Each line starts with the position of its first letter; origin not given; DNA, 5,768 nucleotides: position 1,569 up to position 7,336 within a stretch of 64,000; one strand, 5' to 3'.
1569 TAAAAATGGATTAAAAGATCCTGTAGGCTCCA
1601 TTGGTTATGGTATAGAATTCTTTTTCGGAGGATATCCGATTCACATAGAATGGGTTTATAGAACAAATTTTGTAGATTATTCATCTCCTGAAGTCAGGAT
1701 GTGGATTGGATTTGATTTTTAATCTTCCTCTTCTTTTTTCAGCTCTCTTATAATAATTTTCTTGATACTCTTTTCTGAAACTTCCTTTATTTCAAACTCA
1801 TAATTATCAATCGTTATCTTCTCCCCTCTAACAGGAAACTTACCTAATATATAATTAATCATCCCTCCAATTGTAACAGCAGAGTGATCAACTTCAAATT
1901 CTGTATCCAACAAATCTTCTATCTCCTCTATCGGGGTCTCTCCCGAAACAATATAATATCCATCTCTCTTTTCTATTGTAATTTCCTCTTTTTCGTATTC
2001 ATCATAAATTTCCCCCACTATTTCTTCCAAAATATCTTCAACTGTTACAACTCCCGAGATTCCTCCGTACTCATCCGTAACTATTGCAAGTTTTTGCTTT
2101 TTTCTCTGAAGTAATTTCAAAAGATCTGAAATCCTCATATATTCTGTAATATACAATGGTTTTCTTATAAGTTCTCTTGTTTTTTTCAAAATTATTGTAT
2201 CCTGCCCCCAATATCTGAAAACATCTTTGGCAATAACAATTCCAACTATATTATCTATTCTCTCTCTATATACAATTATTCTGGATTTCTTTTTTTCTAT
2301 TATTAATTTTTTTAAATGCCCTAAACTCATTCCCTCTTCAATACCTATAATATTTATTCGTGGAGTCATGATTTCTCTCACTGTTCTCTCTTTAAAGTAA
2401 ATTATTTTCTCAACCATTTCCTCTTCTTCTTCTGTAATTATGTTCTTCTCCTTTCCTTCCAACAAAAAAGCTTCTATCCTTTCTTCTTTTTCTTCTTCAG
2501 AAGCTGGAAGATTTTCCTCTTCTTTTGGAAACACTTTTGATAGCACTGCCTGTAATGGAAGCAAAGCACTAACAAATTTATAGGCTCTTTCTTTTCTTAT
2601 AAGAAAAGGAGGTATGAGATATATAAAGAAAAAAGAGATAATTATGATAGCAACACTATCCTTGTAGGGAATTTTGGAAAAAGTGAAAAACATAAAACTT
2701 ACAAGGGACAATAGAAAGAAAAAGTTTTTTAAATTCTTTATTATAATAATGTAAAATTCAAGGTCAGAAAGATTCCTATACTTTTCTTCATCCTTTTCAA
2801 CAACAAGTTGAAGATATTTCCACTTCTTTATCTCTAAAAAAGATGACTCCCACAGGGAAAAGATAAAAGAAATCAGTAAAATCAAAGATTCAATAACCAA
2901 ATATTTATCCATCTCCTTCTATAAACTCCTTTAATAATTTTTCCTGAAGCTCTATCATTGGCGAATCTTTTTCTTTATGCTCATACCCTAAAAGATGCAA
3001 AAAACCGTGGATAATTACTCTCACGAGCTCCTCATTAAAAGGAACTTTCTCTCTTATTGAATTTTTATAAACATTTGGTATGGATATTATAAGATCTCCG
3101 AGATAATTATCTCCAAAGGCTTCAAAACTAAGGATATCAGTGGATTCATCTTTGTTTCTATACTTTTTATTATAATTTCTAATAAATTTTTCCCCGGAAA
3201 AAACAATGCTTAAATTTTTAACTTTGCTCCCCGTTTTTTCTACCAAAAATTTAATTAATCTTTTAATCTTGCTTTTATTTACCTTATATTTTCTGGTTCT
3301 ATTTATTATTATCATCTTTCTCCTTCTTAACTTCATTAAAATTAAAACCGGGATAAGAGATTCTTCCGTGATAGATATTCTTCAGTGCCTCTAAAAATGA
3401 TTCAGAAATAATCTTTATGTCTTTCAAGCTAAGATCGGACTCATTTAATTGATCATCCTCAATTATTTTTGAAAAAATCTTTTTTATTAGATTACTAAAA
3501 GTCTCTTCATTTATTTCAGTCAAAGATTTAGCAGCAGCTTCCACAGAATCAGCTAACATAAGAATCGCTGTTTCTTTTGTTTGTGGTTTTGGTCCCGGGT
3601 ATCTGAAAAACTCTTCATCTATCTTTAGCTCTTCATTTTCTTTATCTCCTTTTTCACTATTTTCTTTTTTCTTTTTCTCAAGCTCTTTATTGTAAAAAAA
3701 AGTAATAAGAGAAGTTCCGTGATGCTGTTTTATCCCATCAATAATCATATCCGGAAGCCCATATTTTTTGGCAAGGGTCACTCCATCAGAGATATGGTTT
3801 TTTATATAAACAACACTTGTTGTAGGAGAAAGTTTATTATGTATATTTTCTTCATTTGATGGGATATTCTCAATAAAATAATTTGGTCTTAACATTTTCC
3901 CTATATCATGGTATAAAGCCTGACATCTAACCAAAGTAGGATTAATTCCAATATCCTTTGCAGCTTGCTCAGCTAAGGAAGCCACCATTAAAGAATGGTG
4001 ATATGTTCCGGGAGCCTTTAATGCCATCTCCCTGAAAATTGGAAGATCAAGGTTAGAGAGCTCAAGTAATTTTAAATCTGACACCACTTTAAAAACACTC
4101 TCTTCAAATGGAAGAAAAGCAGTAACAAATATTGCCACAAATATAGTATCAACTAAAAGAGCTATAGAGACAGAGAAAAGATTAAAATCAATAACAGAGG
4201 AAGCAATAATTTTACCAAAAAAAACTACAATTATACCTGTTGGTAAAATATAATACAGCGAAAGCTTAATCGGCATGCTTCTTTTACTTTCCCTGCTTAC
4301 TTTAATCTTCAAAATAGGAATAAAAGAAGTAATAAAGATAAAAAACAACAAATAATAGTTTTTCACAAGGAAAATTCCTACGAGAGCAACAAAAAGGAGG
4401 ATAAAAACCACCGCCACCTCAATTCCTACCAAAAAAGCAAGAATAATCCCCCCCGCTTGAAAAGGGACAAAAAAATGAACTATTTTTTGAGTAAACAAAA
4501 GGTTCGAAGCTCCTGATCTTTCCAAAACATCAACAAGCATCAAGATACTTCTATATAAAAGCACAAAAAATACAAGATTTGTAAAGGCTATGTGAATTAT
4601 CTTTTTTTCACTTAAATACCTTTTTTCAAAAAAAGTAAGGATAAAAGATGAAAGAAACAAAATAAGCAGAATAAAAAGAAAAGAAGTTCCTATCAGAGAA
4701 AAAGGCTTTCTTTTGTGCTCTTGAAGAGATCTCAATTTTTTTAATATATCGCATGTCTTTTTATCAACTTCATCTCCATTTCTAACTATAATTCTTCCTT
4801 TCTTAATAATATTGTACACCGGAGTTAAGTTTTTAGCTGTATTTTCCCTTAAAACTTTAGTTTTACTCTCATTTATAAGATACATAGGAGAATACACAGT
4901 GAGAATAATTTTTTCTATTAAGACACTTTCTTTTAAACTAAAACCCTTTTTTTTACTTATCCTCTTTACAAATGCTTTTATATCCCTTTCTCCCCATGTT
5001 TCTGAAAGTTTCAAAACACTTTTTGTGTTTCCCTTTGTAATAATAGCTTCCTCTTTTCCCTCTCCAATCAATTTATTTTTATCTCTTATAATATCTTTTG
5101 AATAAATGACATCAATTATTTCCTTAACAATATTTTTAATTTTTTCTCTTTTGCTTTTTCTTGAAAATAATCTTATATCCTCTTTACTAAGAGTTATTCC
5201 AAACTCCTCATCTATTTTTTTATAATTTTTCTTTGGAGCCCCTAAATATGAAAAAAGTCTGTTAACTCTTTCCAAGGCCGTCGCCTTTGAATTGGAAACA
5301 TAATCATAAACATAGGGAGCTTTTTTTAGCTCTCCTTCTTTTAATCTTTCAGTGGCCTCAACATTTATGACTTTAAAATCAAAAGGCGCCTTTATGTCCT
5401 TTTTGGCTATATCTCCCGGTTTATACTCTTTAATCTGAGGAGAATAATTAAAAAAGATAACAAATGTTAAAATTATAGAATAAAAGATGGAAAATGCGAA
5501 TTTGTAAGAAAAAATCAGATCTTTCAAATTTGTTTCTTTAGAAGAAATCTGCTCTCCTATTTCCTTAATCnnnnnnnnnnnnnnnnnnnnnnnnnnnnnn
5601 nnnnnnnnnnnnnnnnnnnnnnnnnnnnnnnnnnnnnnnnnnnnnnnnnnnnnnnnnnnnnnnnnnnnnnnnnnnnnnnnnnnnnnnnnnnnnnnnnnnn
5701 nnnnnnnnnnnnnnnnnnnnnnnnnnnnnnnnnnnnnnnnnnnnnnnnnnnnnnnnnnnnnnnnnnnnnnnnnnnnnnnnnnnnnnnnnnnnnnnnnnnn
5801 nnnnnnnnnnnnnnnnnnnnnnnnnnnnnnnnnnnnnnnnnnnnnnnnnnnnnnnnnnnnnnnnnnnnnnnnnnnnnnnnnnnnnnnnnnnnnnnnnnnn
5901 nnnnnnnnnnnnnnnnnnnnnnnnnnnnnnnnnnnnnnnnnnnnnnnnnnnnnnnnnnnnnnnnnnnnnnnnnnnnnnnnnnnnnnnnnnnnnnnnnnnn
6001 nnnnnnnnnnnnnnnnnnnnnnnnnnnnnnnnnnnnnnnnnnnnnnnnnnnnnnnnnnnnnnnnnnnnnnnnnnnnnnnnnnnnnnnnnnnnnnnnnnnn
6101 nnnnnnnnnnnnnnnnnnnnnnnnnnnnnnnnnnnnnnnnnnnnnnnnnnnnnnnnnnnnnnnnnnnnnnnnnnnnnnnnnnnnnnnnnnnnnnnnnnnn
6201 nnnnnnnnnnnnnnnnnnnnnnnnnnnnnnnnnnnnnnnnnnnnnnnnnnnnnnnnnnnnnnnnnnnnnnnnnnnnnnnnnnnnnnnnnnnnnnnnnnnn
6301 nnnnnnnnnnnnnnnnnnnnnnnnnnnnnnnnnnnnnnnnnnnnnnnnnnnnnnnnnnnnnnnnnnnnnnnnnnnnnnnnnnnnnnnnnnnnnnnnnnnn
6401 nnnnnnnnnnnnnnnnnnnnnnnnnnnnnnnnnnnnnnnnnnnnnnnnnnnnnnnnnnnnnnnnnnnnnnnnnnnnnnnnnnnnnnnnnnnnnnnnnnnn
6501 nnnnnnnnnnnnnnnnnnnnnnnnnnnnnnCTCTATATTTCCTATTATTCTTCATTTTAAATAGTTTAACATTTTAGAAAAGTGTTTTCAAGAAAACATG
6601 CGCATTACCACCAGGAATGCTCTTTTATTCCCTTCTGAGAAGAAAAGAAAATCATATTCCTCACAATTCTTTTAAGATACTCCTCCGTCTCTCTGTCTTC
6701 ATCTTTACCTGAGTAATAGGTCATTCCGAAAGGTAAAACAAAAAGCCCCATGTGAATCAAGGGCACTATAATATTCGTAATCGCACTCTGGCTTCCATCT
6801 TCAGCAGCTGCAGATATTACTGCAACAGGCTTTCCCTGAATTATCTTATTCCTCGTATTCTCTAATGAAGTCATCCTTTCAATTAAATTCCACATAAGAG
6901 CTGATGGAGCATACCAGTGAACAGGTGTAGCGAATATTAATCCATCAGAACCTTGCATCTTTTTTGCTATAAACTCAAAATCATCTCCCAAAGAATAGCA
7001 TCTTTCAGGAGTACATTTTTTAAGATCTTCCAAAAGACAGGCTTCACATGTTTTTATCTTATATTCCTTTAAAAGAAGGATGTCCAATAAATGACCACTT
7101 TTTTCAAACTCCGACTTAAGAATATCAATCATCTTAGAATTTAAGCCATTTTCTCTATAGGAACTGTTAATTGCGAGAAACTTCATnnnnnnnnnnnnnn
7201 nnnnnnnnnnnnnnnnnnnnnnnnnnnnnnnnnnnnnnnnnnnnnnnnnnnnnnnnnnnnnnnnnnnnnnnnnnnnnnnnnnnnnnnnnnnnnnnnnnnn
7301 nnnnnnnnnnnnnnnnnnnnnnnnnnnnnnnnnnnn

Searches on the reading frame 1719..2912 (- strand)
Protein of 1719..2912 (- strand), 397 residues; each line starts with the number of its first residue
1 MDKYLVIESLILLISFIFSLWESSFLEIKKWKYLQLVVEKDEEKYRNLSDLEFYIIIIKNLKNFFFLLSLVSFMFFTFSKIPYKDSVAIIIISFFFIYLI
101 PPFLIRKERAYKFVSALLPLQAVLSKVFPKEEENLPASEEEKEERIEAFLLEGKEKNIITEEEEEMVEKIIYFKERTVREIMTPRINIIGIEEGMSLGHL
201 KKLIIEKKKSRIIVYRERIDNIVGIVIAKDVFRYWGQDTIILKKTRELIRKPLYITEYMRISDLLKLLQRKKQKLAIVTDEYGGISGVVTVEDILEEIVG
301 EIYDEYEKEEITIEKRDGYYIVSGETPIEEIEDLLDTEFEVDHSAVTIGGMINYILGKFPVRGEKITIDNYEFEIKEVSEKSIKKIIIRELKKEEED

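Call 5: search_protein_families(library=pfam, proteins=[window:1719-2912:-], max_evalue=0.00001)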
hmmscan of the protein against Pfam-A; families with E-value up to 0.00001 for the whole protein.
window:1719-2912:- (397 aa): 2 families
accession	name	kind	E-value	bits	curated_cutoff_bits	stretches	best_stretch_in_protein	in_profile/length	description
PF03471.22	CorC_HlyC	-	8.1e-19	67.9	27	1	314-390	2-79/81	Transporter associated domain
PF00571.33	CBS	-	9e-16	58.4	24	1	248-299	4-56/57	CBS domain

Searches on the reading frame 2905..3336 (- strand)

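Call 5: search_protein_families(library=pfam, proteins=[window:2905-3336:-], max_evalue=0.00001)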
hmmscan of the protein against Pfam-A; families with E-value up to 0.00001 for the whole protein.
window:2905-3336:- (143 aa): 1 family
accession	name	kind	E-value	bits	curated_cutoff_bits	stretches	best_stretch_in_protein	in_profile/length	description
PF02130.23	YbeY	-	2.6e-27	95.7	25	1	21-137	8-128/129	Endoribonuclease YbeY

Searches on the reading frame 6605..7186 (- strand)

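Call 5: search_protein_families(library=pfam, proteins=[window:6605-7186:-], max_evalue=0.00001)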
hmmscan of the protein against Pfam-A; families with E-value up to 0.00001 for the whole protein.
window:6605-7186:- (193 aa): 2 families
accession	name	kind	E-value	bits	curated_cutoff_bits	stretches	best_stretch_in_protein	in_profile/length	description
PF03358.20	FMN_red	-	4.9e-22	78.6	24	1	1-152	1-141/152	NADPH-dependent FMN reductase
PF02525.22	Flavodoxin_2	-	3.4e-08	33.9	27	1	1-131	1-138/198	Flavodoxin-like fold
